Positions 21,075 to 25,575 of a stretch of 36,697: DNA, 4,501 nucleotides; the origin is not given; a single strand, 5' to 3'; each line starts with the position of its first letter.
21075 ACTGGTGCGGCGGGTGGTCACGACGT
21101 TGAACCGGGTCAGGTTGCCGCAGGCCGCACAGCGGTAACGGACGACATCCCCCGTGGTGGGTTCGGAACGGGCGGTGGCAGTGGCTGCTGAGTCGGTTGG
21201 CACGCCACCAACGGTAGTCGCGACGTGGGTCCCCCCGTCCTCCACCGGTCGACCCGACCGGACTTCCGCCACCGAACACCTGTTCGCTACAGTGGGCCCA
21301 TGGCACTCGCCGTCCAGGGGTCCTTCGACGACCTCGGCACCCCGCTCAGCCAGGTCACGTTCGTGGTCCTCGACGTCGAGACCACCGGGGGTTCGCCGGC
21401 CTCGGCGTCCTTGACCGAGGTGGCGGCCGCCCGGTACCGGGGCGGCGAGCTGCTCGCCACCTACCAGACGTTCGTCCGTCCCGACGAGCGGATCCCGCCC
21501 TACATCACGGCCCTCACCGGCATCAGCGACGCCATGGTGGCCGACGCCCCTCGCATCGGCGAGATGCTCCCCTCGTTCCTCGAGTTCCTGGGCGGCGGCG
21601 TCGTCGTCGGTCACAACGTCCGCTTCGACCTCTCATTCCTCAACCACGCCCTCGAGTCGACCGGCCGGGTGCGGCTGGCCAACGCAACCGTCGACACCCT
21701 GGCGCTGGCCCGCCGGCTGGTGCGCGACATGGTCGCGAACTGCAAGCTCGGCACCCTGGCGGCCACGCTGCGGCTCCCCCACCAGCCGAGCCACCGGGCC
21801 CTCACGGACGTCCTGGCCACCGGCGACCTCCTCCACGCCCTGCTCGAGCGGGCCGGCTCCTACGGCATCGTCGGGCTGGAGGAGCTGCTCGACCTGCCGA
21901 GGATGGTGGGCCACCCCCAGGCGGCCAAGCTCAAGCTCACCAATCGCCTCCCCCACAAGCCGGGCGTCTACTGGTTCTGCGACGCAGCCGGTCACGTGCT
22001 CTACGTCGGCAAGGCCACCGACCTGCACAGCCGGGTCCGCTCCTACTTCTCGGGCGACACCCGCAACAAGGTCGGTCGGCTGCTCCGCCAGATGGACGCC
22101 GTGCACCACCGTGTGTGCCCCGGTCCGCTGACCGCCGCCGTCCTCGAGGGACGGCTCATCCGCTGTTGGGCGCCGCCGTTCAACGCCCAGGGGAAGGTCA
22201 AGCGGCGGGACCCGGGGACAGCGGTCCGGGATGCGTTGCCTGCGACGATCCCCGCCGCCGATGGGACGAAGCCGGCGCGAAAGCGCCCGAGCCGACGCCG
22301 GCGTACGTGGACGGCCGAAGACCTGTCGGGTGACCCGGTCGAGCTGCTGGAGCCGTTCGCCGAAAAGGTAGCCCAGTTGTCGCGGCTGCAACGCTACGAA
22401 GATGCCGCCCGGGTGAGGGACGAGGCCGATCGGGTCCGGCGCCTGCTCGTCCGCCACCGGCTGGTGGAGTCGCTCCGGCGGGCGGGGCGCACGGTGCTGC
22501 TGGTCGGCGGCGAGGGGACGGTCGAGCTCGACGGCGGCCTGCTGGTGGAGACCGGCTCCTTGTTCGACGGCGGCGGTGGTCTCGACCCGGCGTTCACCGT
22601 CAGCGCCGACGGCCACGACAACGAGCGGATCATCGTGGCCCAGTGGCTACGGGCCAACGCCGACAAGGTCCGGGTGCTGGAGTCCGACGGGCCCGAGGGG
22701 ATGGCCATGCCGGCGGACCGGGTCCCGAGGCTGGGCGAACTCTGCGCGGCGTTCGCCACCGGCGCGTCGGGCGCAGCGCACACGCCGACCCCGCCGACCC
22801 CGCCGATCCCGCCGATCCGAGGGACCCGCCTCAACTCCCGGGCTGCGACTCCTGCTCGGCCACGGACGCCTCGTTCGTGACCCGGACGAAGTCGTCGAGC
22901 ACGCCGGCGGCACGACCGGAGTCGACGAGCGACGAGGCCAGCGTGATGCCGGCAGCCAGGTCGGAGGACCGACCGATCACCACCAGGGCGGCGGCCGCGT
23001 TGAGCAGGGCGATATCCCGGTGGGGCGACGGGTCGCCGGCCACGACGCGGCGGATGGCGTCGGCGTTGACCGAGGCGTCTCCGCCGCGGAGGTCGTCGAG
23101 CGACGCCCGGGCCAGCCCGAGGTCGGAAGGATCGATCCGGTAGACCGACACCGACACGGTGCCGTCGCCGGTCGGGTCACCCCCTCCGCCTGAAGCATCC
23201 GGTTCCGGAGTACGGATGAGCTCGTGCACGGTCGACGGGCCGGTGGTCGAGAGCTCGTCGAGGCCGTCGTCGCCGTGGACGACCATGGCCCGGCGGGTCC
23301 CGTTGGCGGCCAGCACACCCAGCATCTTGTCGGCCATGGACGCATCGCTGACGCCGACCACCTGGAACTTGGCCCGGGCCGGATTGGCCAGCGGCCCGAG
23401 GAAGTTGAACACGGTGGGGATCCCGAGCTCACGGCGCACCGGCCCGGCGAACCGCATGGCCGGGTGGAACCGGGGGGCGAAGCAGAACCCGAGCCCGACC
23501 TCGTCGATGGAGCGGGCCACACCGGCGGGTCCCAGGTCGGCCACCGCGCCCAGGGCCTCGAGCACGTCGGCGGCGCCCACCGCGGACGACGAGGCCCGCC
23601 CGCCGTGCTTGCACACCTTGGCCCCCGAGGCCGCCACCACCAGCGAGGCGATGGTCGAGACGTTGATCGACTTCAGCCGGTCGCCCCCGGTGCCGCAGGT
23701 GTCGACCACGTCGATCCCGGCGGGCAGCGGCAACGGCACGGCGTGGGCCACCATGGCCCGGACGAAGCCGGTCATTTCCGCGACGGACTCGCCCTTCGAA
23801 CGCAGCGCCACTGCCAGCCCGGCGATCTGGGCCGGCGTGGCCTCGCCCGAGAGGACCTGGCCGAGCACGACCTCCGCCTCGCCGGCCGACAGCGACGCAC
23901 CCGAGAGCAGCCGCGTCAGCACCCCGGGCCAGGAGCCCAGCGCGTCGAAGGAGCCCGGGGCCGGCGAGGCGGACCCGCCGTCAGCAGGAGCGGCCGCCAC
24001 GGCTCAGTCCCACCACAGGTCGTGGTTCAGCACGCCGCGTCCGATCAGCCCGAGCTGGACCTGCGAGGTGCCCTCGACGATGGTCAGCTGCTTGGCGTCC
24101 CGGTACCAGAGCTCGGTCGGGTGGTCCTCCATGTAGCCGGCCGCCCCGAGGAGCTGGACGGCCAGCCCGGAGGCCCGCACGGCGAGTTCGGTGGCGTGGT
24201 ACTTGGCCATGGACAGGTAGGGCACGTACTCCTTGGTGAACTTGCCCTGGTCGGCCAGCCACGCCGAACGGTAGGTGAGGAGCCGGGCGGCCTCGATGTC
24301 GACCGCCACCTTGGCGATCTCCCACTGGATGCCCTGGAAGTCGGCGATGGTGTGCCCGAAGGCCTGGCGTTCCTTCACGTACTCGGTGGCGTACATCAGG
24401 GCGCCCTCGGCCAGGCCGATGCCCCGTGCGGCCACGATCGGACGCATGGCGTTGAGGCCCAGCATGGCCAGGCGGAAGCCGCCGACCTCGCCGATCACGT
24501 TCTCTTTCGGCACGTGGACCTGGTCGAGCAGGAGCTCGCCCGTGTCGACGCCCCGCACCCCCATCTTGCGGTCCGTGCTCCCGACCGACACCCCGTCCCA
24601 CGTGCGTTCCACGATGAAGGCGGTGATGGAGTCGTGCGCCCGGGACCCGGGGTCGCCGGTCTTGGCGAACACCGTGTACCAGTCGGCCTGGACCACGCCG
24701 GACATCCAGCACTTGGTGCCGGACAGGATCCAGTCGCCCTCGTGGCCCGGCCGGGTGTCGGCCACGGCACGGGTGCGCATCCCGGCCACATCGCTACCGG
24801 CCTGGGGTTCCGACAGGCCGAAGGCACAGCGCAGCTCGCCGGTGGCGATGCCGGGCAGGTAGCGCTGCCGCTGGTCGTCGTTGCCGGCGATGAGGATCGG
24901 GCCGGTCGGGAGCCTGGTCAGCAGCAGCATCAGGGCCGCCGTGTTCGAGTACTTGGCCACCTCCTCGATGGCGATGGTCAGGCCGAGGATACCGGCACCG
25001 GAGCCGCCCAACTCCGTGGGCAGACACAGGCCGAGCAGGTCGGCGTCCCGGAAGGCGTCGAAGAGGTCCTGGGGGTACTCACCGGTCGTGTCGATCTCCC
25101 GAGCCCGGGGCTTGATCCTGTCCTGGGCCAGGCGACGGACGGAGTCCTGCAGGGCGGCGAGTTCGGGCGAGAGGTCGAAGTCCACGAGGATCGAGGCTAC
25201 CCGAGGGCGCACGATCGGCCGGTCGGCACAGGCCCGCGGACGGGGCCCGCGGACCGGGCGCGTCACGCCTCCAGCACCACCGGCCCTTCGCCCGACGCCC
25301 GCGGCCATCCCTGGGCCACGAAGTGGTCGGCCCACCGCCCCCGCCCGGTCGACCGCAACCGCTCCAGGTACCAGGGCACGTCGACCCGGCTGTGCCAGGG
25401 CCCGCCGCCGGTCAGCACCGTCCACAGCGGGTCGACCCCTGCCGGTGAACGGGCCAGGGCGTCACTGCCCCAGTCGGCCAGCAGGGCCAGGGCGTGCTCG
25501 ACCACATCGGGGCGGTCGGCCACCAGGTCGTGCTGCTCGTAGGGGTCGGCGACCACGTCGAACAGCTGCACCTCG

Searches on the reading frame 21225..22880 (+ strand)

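Call 8: search_protein_families(library=pfam, proteins=[window:21225-22880:+], max_evalue=0.01)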
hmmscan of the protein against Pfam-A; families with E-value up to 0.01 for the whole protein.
window:21225-22880:+ (551 aa): 3 families
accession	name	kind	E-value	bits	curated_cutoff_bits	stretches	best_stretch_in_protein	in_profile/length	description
PF00929.31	RNase_T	-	2.3e-32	113.2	24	1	47-202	1-163/164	Exonuclease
PF01541.30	GIY-YIG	-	3.7e-05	24.4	22.6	1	246-313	2-70/78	GIY-YIG catalytic domain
PF24348.1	DUF7508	-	0.0045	17.6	26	0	240-283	16-58/79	Domain of unknown function (DUF7508)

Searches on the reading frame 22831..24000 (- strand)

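Call 8: search_protein_families(library=pfam, proteins=[window:22831-24000:-], max_evalue=0.01)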
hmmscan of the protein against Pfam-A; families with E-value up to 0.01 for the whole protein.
window:22831-24000:- (389 aa): 2 families
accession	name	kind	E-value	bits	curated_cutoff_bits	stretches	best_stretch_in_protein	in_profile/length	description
PF00591.27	Glycos_transf_3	-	2.1e-76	257.3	27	1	97-364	3-252/253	Glycosyl transferase family, a/b domain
PF02885.22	Glycos_trans_3N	-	5.6e-19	68.1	26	1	27-87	3-63/63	Glycosyl transferase family, helical bundle domain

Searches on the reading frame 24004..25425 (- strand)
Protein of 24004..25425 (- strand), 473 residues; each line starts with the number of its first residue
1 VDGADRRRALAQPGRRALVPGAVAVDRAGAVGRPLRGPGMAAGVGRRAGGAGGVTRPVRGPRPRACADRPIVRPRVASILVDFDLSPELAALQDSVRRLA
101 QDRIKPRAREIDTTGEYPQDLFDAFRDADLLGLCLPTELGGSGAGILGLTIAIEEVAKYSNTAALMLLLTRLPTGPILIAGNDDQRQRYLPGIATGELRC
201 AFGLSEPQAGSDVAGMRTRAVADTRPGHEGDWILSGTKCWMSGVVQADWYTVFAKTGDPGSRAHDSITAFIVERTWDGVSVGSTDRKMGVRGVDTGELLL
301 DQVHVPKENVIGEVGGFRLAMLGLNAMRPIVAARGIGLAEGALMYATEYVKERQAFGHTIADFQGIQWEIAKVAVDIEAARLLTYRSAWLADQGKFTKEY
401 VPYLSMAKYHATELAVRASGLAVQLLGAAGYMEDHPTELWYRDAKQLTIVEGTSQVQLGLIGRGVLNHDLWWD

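Call 8: search_protein_families(library=pfam, proteins=[window:24004-25425:-], max_evalue=0.01)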
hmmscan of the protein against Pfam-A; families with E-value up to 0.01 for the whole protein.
window:24004-25425:- (473 aa): 4 families
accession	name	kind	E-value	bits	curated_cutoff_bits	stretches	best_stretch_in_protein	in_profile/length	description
PF00441.29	Acyl-CoA_dh_1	-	1.5e-44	152.2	22.4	1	316-466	3-150/150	Acyl-CoA dehydrogenase, C-terminal domain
PF02771.21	Acyl-CoA_dh_N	-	8.9e-27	94.2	22.9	1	87-197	2-113/113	Acyl-CoA dehydrogenase, N-terminal domain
PF02770.24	Acyl-CoA_dh_M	-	2.3e-23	82.6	33.3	1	201-303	1-97/97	Acyl-CoA dehydrogenase, middle domain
PF08028.16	Acyl-CoA_dh_2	-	9.2e-19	68.5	22.7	1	331-449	3-128/134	Acyl-CoA dehydrogenase, C-terminal domain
